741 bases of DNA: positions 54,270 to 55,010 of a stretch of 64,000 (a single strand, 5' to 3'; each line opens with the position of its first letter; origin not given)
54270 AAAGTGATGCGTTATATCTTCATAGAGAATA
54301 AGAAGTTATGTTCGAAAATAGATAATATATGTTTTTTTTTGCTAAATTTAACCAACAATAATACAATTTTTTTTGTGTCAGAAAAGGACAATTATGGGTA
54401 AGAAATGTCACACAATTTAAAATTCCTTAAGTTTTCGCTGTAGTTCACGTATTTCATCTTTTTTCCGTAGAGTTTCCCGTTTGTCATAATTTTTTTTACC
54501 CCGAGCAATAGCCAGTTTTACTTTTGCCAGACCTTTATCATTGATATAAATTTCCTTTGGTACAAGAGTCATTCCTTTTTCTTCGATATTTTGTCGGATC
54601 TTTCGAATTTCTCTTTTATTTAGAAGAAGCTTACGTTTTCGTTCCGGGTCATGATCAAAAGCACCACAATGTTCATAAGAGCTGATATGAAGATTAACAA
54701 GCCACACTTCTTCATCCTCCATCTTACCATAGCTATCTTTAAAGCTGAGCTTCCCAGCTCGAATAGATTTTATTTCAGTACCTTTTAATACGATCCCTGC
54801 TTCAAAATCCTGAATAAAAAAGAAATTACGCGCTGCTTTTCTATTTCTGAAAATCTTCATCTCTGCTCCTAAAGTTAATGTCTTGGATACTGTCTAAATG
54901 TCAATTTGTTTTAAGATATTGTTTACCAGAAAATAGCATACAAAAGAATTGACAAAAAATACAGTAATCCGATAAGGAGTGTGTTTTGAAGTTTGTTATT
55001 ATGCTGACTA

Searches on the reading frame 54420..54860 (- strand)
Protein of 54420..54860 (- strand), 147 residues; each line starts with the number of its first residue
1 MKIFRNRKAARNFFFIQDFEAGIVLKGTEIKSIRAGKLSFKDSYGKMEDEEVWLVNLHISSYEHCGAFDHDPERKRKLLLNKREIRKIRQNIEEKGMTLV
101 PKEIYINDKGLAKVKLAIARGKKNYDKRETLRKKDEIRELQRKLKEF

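Call 101: search_protein_families(library=pfam, proteins=[window:54420-54860:-], max_evalue=0.0001)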
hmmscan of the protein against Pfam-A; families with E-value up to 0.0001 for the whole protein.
window:54420-54860:- (147 aa): 1 family
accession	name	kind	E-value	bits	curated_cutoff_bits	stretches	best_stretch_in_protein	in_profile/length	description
PF01668.23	SmpB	-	2.4e-55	186.9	27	1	3-146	1-143/143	SmpB protein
